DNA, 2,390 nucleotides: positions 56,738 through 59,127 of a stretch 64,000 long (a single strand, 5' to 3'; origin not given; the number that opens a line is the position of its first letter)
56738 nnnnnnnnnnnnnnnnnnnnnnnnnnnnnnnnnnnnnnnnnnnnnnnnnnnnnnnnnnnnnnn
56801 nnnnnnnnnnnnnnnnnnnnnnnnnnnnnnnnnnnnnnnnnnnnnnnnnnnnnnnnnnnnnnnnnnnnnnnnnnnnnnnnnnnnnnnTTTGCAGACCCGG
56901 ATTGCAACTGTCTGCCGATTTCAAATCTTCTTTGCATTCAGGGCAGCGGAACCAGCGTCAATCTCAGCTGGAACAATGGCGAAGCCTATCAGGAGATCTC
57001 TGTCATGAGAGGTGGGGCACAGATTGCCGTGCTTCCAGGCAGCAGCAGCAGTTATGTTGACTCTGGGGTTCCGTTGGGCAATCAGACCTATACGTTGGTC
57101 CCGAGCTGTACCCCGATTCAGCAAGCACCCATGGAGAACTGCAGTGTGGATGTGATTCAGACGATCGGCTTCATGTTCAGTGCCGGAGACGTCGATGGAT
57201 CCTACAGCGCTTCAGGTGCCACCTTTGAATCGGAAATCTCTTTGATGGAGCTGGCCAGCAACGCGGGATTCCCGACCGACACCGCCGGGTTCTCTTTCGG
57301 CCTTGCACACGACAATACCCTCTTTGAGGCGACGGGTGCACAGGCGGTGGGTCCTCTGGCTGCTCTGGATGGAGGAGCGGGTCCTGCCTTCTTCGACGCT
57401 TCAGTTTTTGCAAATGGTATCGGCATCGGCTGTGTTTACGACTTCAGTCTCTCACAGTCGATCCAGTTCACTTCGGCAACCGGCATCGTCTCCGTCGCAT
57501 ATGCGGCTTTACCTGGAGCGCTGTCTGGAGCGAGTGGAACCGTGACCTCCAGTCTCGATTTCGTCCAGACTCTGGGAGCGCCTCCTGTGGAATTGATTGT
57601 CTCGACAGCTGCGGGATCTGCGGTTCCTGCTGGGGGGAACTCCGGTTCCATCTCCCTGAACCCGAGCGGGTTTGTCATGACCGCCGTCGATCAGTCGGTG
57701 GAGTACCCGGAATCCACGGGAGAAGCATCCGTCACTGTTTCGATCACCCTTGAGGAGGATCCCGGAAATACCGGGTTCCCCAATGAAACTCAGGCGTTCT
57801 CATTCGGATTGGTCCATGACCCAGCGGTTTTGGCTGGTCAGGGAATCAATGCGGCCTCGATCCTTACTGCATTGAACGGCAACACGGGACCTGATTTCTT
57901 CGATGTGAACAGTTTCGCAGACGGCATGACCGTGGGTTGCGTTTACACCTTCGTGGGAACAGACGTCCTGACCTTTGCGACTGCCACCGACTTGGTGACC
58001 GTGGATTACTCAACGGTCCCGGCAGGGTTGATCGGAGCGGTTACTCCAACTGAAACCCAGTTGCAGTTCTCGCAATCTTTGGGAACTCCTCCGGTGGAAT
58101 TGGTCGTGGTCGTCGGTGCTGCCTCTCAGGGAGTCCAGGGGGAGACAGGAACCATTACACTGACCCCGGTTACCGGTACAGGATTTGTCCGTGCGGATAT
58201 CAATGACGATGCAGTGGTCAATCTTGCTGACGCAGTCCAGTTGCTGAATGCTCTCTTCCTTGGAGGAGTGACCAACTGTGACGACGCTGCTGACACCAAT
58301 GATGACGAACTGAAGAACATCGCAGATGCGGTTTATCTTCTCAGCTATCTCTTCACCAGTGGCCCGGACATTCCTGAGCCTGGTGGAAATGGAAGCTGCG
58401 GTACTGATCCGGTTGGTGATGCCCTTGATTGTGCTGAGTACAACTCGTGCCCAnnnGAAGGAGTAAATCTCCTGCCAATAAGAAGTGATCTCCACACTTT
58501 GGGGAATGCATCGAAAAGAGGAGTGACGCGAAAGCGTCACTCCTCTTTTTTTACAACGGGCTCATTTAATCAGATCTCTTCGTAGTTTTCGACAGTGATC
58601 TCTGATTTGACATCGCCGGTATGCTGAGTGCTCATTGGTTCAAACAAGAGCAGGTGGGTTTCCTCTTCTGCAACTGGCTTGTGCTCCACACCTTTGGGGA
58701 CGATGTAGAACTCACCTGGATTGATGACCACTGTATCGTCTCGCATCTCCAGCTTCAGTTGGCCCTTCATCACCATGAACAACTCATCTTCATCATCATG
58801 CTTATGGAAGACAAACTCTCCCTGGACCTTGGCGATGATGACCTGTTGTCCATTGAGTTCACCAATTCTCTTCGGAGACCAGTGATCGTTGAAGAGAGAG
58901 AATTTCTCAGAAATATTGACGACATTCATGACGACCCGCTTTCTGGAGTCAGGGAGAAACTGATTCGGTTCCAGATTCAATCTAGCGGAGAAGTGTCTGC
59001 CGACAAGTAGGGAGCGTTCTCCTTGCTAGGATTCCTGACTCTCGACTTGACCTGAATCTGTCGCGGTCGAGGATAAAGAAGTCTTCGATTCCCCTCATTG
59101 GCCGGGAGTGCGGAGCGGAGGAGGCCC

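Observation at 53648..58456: Protein F: thermolysin-type protease followed by three (Cys-rich beta-sandwich + Cys/Asp-rich calcium-type motif) units, then Fn3, two cohesins and a dockerin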

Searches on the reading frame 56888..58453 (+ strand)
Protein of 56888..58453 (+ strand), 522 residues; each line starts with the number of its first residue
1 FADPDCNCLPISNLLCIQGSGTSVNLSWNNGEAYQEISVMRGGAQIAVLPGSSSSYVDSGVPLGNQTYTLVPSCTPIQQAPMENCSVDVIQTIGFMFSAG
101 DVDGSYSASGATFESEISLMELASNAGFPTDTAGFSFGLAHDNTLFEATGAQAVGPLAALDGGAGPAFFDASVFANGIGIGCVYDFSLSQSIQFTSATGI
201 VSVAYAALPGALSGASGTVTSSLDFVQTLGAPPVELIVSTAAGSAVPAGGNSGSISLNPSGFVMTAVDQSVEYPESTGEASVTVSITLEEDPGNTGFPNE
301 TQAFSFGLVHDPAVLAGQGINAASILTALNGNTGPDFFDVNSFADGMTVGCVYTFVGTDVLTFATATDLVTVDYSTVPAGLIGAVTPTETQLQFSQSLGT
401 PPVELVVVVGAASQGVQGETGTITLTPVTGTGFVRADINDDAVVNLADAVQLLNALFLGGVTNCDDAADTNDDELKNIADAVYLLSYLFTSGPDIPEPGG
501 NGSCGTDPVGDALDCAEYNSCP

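Call 8: search_solved_structures(query=window:56906-58453:+, max_evalue=10)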
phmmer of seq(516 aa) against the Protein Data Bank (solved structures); distinct sequences matched with E-value up to 10: 7.
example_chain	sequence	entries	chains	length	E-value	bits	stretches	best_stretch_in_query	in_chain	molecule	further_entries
1daq_A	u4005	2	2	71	0.0013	21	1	430-490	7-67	ENDOGLUCANASE SS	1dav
2mte_A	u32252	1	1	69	0.0019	20.5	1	430-485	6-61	Cellulose 1,4-beta-cellobiosidase (reducing end) CelS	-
2y3n_B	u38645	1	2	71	0.011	17.9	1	428-482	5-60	CELLULOSOMAL FAMILY-48 PROCESSIVE GLYCOSIDE HYDROLASE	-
4dh2_B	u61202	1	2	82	0.68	12.1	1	428-493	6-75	Dockerin type 1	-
3ul4_B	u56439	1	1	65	0.84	11.8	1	429-483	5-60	Cellulosome enzyme, dockerin type I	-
5ja4_D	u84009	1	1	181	0.85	11.8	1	478-512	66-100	Tonsoku-like protein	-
6kg9_A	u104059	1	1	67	1.4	11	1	427-480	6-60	And cellulose-binding endoglucanase family 9 CelL ortholog dockerin domain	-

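Call 13: find_homologous_proteins(query=window:56888-58453:+, max_evalue=0.001)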
Query window:56888-58453:+ (522 aa): 24 proteins with E <= 0.001 among 8000 candidates.
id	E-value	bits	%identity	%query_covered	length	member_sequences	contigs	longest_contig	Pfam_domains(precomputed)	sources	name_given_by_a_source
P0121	4.6e-164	565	56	99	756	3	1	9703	-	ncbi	ncbi:MAG: hypothetical protein AAEJ46_09040, partial [Planctomycetota bacterium]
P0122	1.9e-98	349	42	75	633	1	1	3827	-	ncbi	ncbi:MAG: hypothetical protein AAEJ04_10945 [Planctomycetota bacterium]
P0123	1.1e-91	326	39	87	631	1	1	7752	-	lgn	-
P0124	4.4e-77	278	43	79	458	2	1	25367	-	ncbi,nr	ncbi:MAG: hypothetical protein OSB09_05105 [Planctomycetota bacterium]|nr:hypothetical protein [Plan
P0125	1.5e-74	270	41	82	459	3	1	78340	-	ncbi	-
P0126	1.3e-43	168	35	69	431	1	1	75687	-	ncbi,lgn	-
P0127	1.5e-16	79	44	19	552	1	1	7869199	-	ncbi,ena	-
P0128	2.6e-16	78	40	27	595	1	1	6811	-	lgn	-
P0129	5.9e-14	70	45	16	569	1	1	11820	-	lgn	-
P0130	3.2e-12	64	52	16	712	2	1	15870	-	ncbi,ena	-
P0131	1.1e-10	59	49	17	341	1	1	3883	PF13229.13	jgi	jgi:hypothetical protein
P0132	2.7e-10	58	46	18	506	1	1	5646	PF13229.13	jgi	jgi:hypothetical protein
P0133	1.8e-9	55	45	17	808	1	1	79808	-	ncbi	-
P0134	2.0e-9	55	41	24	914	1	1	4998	-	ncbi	ncbi:MAG: hypothetical protein ACUVYA_16150, partial [Planctomycetota bacterium]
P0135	2.6e-9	55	48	17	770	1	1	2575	-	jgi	-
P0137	6.0e-9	54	44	18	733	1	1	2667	PF00801.27,PF00404.25,PF18911.7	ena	-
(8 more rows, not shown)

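Call 24: predict_structure(alignment_id=A1)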
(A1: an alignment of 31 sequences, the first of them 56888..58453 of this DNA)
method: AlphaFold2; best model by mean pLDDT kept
length: 522 residues; sequences in the alignment: 31
mean_pLDDT: 85.2   pTM: 0.50
mean pLDDT of the five models: 85.2, 84.3, 83.3, 83.0, 78.9
residues with pLDDT >= 90: 241; 70-90: 228; 50-70: 33; < 50: 20
segments of 3 or more residues with pLDDT < 50: 1-3, 500-502, 510-522
pLDDT, mean of each block of 10 residues (from residue 1): 62 87 88 93 93 89 91 88 90 87 82 94 85 92 94 91 84 93 76 90 92 78 86 83 84 87 91 82 94 81 94 95 94 93 94 89 94 93 87 89 87 84 82 71 84 84 77 81 88 74 53 44 39
secondary structure, 60 per line:
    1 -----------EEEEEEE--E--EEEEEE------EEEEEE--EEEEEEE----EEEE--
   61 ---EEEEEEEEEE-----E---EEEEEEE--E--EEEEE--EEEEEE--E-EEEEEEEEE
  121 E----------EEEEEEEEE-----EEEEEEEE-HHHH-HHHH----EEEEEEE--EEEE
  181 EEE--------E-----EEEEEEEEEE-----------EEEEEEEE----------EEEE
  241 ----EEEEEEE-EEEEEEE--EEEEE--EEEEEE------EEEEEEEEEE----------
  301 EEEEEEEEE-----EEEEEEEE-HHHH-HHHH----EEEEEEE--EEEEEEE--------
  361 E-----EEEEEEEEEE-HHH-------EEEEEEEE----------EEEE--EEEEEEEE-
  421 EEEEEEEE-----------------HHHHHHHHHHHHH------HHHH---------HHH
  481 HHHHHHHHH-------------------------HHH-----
elements in order: E12-18 E24-29 E36-41 E44-50 E55-58 E64-73 E83-89 E95-99 E102-107 E112-121 E132-140 E146-153 H155-158 H160-163 E168-174 E177-183 E198-207 E219-226 E237-240 E245-251 E253-259 E262-266 E269-274 E281-290 E301-309 E315-322 H324-327 H329-332 E337-343 E346-352 E367-376 E388-395 E406-409 E412-419 E421-428 H446-458 H465-468 H478-489

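Call 28: fold_search(model_id=the predicted structure, library=pdb)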
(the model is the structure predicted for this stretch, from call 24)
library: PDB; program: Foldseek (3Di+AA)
matches with E <= 10: 1685; with E <= 0.001: 355
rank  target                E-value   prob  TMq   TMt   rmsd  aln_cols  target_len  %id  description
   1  4nen_A                1.5e-11  1.00  0.23  0.15  18.7       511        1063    8  An internal ligand-bound, metastable state of a leukocyte integrin, aXb2 (released 2014-01-15)
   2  3fcs_A                2.7e-11  1.00  0.20  0.13  20.8       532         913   10  Structure of complete ectodomain of integrin aIIBb3 (released 2009-01-20)
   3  8t2v_A                2.9e-11  1.00  0.21  0.13  20.3       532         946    9  Cryo-EM Structures of Full-length Integrin alphaIIbbeta3 in Native Lipids (released 2023-07-26)
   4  9e8a_A                7.6e-11  1.00  0.22  0.14  20.1       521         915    8  Integrin aIIbb3 bent conformation from human platelet membrane crude preparation (released 2025-10-15)
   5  4fl4_C                2.8e-10  1.00  0.25  0.41  17.5       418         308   11  Scaffoldin conformation and dynamics revealed by a ternary complex from the Clostridium thermocellum cellulosome (released 2012-06-27)
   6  6avu_A                3.4e-10  1.00  0.19  0.13  21.1       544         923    9  Human alpha-V beta-3 Integrin (open conformation) in complex with the therapeutic antibody LM609 (released 2017-11-01)
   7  8xen_A                5.9e-10  1.00  0.19  0.12  21.4       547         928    7  Cryo-EM structure of integrin ITGAV/ITGB3 complex, conformation 4 (released 2024-12-18)
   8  4fl4_I                8.1e-10  1.00  0.25  0.40  17.0       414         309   11  Scaffoldin conformation and dynamics revealed by a ternary complex from the Clostridium thermocellum cellulosome (released 2012-06-27)
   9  8beg_A                9.0e-10  1.00  0.21  0.18  18.1       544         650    8  Structure of Ig-like domains from PrgB (released 2022-11-30)
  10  6avr_A                1.0e-09  1.00  0.19  0.13  20.1       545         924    8  Human alpha-V beta-3 Integrin (intermediate conformation) in complex with the therapeutic antibody LM609 (released 2017-11-01)
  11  6avq_A                1.1e-09  1.00  0.19  0.12  20.0       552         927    8  The Therapeutic Antibody LM609 Selectively Inhibits Ligand Binding to Human alpha-V beta-3 Integrin via Steric Hindran (released 2017-11-01)
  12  7nxd_A                1.3e-09  1.00  0.21  0.14  19.0       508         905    8  Cryo-EM structure of human integrin alpha5beta1 in the half-bent conformation (released 2021-08-25)
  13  4mmz_A                2.0e-09  1.00  0.21  0.13  19.8       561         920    7  Integrin AlphaVBeta3 ectodomain bound to an antagonistic tenth domain of Fibronectin (released 2014-03-26)
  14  8beg_B                2.6e-09  1.00  0.21  0.17  18.2       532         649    8  Structure of Ig-like domains from PrgB (released 2022-11-30)
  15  3qe5_A                2.9e-09  1.00  0.21  0.22  17.7       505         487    7  Complete structure of Streptococcus mutans Antigen I/II carboxy-terminus (released 2011-04-20)
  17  1g1k_A                3.1e-09  1.00  0.24  0.76   3.8       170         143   16  COHESIN MODULE FROM THE CELLULOSOME OF CLOSTRIDIUM CELLULOLYTICUM (released 2000-11-22)
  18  2vn5_C                4.5e-09  1.00  0.24  0.76   3.4       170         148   16  The Clostridium cellulolyticum dockerin displays a dual binding mode for its cohesin partner (released 2008-05-20)
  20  2vn5_A                6.2e-09  1.00  0.23  0.72   4.0       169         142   16  The Clostridium cellulolyticum dockerin displays a dual binding mode for its cohesin partner (released 2008-05-20)
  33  4dh2_C                1.9e-08  1.00  0.25  0.75   3.2       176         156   12  Crystal structure of Coh-OlpC(Cthe_0452)-Doc435(Cthe_0435) complex: A novel type I Cohesin-Dockerin complex from Clost (released 2012-11-28)
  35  6kgf_C                3.0e-08  1.00  0.24  0.74   3.8       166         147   13  Crystal structure of CaDoc0917(R16D)-CaCohA2 complex at pH 8.2 (released 2020-07-08)
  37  6kgf_A                3.5e-08  1.00  0.24  0.80   3.4       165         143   14  Crystal structure of CaDoc0917(R16D)-CaCohA2 complex at pH 8.2 (released 2020-07-08)
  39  4dh2_A                3.9e-08  1.00  0.25  0.75   3.9       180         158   13  Crystal structure of Coh-OlpC(Cthe_0452)-Doc435(Cthe_0435) complex: A novel type I Cohesin-Dockerin complex from Clost (released 2012-11-28)
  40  5lxv_C                3.9e-08  1.00  0.24  0.64   4.6       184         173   12  Crystal structure of Ruminococcus flavefaciens scaffoldin C cohesin in complex with a dockerin from an uncharacterized (released 2016-10-19)
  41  5lxv_A                4.1e-08  1.00  0.24  0.66   4.6       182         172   15  Crystal structure of Ruminococcus flavefaciens scaffoldin C cohesin in complex with a dockerin from an uncharacterized (released 2016-10-19)
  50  5nrm_A                1.0e-07  1.00  0.24  0.78   3.5       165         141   17  Crystal structure of the sixth cohesin from Acetivibrio cellulolyticus' scaffoldin B in complex with Cel5 dockerin S51 (released 2018-01-31)
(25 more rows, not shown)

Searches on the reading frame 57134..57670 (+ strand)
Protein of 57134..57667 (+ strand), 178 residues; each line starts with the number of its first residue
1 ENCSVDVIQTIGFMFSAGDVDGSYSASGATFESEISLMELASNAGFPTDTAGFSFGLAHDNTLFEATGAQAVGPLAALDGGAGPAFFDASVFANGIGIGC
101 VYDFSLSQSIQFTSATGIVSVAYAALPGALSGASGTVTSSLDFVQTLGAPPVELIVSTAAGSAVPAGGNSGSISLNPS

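Call 6: search_protein_families(library=pfam, proteins=[window:57134-57667:+], max_evalue=10)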
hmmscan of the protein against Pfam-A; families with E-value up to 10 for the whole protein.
seq(178 aa): 0 families

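Call 36: search_solved_structures(query=A3, max_evalue=10, show_alignments=2)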
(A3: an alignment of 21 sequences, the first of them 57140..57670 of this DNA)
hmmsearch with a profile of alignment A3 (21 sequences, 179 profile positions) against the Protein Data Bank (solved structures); distinct sequences matched with E-value up to 10: 2.
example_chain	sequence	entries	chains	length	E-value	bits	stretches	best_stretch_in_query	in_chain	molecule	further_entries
7dn8_C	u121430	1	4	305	0.11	15.2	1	33-84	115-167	Putative cytoplasmic protein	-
7dn9_A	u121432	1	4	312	0.11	15.1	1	33-84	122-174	Putative cytoplasmic protein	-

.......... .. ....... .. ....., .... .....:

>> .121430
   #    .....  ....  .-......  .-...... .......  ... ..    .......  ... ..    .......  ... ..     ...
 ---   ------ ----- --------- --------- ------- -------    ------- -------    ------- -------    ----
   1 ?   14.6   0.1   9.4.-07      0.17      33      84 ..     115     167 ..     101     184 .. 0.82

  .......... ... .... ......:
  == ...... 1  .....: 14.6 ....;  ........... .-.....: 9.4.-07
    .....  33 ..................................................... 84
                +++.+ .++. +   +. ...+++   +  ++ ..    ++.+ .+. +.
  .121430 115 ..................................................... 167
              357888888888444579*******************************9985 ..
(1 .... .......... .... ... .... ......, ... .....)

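Call 46: search_protein_representatives(alignment_id=A3)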
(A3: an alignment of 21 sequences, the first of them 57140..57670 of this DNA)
Query: 21 sequences, 179 profile positions. Proteins with E-value up to 0.001 (for the whole library): 1077; up to 1e-10: 610; up to 1e-30: 195. The best 150 are listed.
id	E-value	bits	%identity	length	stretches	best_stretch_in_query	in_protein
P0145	3.1e-158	538.3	-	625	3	6-179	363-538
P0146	1.2e-148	507.0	-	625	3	3-179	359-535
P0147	1.6e-145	496.9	-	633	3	7-178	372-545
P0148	2.1e-142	486.7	-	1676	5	9-178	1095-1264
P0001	3.0e-122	421.1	-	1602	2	8-179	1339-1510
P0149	1.5e-107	373.2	-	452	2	7-178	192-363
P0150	1.8e-102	356.6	-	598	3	6-177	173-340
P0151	6.0e-100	348.4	-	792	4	10-177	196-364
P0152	1.3e-93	327.7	-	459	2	6-179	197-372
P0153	1.5e-86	304.7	-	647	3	7-177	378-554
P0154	1.1e-76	272.6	-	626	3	9-178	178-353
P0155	1.6e-67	242.7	-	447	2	7-178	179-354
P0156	2.1e-64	232.6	-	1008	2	5-178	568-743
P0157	2.0e-61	222.9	-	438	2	6-177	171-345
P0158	5.6e-61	221.4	-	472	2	7-178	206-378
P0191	1.3e-48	181.2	-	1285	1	8-178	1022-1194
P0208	6.5e-44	165.8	-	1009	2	3-177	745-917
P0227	3.8e-41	156.8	-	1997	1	1-178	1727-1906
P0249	1.2e-38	148.7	-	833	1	5-179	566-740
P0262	2.1e-37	144.6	-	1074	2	3-174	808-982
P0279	4.6e-36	140.2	-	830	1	3-178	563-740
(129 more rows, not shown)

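Call 48: search_protein_families(library=pfam, proteins=[P0148, P0156, P0227, P0208, P0262, P0191, P0249, P0279], max_evalue=0.001)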
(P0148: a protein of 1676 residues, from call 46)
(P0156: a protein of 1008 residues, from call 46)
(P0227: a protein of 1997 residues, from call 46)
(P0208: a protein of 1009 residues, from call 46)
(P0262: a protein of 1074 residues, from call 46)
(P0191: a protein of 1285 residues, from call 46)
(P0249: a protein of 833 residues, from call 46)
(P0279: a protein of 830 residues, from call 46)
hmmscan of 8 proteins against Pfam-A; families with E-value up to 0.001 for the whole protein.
P0148 (1676 aa): 1 family
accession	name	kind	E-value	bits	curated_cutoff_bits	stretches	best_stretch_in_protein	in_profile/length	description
PF22494.2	choice_anch_I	-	7.7e-93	312.4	32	1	297-765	13-489/489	Choice-of-anchor I domain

P0156 (1008 aa): 0 families

P0227 (1997 aa): 3 families
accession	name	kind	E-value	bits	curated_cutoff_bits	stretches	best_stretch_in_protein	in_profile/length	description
PF01839.29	FG-GAP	-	2e-89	292.9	22.1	13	394-432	1-37/37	FG-GAP repeat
PF13517.12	FG-GAP_3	-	1.1e-28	100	26.9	5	839-912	1-61/61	FG-GAP-like repeat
PF14312.12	FG-GAP_2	-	8.6e-05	23.1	23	0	260-308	8-49/49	FG-GAP repeat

P0208 (1009 aa): 1 family
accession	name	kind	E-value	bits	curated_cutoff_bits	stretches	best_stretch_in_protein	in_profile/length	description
PF00082.27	Peptidase_S8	-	7.5e-16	58.7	21.8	1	408-511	158-268/288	Subtilase family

P0262 (1074 aa): 0 families

P0191 (1285 aa): 2 families
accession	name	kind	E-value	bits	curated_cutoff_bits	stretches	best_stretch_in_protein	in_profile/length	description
PF23759.1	GBD_T9SS_assoc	-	1.7e-08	35.2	27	0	481-537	1-64/116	Galactose binding domain-like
PF13365.12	Trypsin_2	-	2.5e-06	28.7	27.6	1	227-389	1-143/144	Trypsin-like peptidase domain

P0249 (833 aa): 0 families

P0279 (830 aa): 0 families

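Call 68: search_protein_families(library=pfam, alignment_id=A3, max_evalue=1)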
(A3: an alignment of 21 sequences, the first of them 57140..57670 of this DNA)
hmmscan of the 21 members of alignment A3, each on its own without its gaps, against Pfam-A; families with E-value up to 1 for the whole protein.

A. member 1, window:57140-57670:+ (177 aa): 0 families

B. families by the number of members that match (of 21 scanned): 3 families
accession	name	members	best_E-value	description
PF08310.17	LGFP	1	0.03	LGFP repeat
PF04966.18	OprB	1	0.065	Carbohydrate-selective porin, OprB family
PF18537.6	CODH_A_N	1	0.11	Carbon monoxide dehydrogenase subunit alpha N-terminal domain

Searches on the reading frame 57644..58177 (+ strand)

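Call 6: search_protein_families(library=pfam, proteins=[window:57644-58177:+], max_evalue=10)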
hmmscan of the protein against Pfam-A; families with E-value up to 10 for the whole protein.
seq(178 aa): 1 family
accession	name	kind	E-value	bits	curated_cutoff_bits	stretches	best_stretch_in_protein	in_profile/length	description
PF13573.12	SprB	-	0.066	13.3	28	0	165-178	11-23/37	SprB repeat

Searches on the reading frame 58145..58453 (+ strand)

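Call 6: search_protein_families(library=pfam, proteins=[window:58145-58453:+], max_evalue=10)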
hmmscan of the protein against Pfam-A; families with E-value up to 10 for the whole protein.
seq(103 aa): 2 families
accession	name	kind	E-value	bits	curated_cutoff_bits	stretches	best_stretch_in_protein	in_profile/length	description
PF00404.24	Dockerin_1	-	0.00077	20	22.9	1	17-69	2-56/57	Dockerin type I domain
PF22391.1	DUF6975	-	0.05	13.7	27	1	51-77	17-43/198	Family of unknown function (DUF6975)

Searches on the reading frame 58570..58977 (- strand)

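Call 70: search_protein_families(library=pfam, proteins=[window:58570-58977:-], max_evalue=0.001)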
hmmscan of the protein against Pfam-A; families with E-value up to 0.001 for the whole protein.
window:58570-58977:- (135 aa): 5 families
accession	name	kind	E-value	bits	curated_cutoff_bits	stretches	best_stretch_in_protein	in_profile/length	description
PF07883.17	Cupin_2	-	3.5e-13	49.5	27.2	1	51-109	7-64/70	Cupin domain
PF12973.13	Cupin_7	-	1.1e-05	25.7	27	1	37-111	26-98/105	ChrR Cupin-like domain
PF06052.18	3-HAO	-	0.00015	21.9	25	1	59-113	49-107/151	3-hydroxyanthranilic acid dioxygenase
PF00190.28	Cupin_1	-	0.00018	21.6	22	0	52-124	43-122/151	Cupin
PF02311.25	AraC_binding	-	0.00021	21.5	21.1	1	55-106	16-66/135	AraC-like ligand binding domain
